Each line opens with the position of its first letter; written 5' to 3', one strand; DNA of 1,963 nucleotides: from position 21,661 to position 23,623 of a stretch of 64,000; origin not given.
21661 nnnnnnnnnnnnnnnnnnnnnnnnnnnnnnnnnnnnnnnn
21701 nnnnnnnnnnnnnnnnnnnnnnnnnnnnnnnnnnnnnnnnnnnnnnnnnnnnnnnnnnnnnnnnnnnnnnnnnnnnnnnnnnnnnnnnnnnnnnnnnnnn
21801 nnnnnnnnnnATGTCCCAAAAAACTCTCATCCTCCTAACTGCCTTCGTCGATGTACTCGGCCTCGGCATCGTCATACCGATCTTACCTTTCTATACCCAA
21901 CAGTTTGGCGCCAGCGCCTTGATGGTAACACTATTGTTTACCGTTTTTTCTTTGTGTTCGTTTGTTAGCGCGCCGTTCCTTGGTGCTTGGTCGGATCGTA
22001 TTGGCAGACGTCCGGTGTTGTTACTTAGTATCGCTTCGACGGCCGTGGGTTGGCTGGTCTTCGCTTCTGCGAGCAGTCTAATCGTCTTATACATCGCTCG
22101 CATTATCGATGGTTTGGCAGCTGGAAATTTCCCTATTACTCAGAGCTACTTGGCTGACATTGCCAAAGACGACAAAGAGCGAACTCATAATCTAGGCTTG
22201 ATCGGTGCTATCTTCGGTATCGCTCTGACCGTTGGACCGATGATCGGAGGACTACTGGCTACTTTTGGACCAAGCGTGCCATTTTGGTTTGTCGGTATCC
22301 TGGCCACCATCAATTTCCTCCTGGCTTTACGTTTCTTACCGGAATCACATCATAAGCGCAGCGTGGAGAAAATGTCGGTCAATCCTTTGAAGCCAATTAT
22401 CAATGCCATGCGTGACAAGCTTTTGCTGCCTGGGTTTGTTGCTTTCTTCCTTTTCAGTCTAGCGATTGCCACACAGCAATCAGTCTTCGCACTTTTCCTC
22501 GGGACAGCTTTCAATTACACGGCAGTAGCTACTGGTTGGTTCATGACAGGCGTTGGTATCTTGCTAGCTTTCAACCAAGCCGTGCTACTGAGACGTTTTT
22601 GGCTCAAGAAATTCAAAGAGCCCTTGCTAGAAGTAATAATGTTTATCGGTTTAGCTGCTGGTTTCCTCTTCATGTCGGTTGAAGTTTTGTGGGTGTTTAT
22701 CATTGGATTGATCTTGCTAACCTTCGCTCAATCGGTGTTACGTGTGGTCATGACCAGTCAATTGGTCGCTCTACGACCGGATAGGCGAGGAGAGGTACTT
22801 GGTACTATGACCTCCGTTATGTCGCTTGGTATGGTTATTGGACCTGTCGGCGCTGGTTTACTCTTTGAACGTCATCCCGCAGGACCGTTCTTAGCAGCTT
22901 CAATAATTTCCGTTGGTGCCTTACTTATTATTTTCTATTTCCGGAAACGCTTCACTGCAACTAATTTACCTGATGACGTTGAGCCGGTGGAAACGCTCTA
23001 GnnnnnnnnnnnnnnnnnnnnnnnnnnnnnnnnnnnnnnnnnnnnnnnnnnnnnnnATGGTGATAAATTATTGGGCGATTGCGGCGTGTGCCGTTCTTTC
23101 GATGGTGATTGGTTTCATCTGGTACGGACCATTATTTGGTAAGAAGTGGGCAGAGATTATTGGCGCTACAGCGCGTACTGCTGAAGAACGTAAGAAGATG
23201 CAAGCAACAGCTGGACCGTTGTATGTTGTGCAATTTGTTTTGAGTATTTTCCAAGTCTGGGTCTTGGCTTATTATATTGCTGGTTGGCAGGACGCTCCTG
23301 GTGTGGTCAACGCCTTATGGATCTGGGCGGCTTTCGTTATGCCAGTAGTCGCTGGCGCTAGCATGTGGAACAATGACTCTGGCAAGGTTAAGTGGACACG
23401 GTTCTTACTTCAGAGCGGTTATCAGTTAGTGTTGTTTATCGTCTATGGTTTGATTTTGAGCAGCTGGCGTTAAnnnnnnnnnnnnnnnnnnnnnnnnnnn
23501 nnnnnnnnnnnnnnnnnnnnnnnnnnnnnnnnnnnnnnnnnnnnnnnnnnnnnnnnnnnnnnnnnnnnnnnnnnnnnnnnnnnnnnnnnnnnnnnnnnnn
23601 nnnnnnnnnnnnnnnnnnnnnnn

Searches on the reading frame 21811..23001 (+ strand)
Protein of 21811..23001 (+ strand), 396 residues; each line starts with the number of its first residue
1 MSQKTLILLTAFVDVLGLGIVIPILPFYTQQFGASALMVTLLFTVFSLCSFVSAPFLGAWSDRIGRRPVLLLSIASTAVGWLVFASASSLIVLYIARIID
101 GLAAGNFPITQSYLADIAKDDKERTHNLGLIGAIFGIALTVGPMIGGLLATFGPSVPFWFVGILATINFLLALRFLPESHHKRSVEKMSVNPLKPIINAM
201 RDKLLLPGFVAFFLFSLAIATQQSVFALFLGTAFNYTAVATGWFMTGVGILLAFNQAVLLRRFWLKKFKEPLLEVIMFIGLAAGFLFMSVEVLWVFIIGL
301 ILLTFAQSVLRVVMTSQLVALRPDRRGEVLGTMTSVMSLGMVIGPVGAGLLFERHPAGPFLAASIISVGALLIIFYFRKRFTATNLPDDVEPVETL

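Call 3: search_protein_families(library=pfam, proteins=[window:21811-23001:+], max_evalue=0.01)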
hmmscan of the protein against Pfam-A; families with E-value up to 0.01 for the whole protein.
window:21811-23001:+ (396 aa): 5 families
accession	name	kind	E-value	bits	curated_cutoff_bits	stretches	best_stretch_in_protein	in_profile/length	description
PF07690.21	MFS_1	-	1.8e-53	182.2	33.4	2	7-289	1-289/347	Major Facilitator Superfamily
PF00083.30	Sugar_tr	-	1.4e-11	44.4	22.3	1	32-179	41-194/452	Sugar (and other) transporter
PF06609.19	TRI12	-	2.6e-05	23.3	23.2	1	24-182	66-224/599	Fungal trichothecene efflux pump (TRI12)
PF12832.13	MFS_1_like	-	2.7e-05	23.8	25.2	1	18-354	15-364/373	MFS_1 like family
PF13347.12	MFS_2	-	7.2e-05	21.9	27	1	13-316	9-337/427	MFS/sugar transport protein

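Call 76: search_protein_families(library=ncbifam, proteins=[window:21811-23001:+], max_evalue=0.00001)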
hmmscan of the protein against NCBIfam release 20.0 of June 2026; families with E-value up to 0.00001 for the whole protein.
window:21811-23001:+ (396 aa): 62 families (the best 25 are shown)
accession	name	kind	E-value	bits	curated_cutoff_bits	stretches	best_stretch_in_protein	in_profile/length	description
NF012174.0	tet_MFS_A_B_C_D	equivalog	7.3e-59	199.5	475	2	5-303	5-307/382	Tet(A)/Tet(B)/Tet(C) family tetracycline efflux MFS transporter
NF012193.0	tet_MFS_A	exception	1e-45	156.4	840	2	6-259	8-265/394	tetracycline efflux MFS transporter Tet(A)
NF045486.1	tet_MFS_30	exception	4.9e-45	154.4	730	1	6-262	7-267/392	tetracycline efflux MFS transporter Tet(30)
NF045684.1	tet_MFS_65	exception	1.1e-38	133.4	800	1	8-263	2-260/383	tetracycline efflux MFS transporter Tet(65)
NF012207.0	tet_MFS_H_J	exception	1.2e-38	133.2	700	1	6-262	7-268/392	Tet(H)/Tet(J) family tetracycline efflux MFS transporter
NF012187.0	tet_MFS_E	exception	1e-37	130.2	820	1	7-270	8-275/405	tetracycline efflux MFS transporter Tet(E)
NF012191.0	tet_MFS_C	exception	1e-37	130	850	1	6-260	9-267/396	tetracycline efflux MFS transporter Tet(C)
NF012194.0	tet_MFS_J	exception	6.8e-37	127.3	870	1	6-262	7-268/398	tetracycline efflux MFS transporter Tet(J)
NF045488.1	tet_MFS_62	exception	8e-37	127.3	775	2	7-349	7-353/385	tetracycline efflux MFS transporter Tet(62)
NF012177.1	tet_MFS_42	exception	1.1e-34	120.5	850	1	6-366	2-375/411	tetracycline efflux MFS transporter Tet(42)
NF012195.0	tet_MFS_H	exception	2.4e-34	119.1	840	1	6-303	7-309/392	tetracycline efflux MFS transporter Tet(H)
NF012190.1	tet_MFS_B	exception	1.4e-33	116.5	850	1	5-306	6-314/400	tetracycline efflux MFS transporter Tet(B)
NF012186.0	tet_MFS_D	exception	1.6e-33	116.3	775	1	7-304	8-307/394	tetracycline efflux MFS transporter Tet(D)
TIGR00880.1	2_A_01_02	superfamily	1.4e-32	112.7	131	1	40-178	1-140/141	multidrug resistance protein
NF012192.0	tet_MFS_G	exception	2.2e-32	112.6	800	1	5-374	6-377/391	tetracycline efflux MFS transporter Tet(G)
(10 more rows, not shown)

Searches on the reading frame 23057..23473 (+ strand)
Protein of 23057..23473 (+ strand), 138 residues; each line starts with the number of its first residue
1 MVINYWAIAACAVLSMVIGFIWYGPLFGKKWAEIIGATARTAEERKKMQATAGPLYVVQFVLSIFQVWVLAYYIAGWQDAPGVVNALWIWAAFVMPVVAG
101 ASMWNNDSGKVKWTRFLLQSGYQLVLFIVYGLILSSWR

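Call 3: search_protein_families(library=pfam, proteins=[window:23057-23473:+], max_evalue=0.01)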
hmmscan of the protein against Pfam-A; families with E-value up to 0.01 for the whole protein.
window:23057-23473:+ (138 aa): 1 family
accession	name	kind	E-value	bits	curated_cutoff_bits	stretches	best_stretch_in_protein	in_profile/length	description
PF08570.15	DUF1761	-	1.2e-21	77.7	31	1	6-134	1-122/123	Protein of unknown function (DUF1761)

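Call 76: search_protein_families(library=ncbifam, proteins=[window:23057-23473:+], max_evalue=0.00001)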
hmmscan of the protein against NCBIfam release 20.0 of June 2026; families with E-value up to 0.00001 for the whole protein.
window:23057-23473:+ (138 aa): 0 families
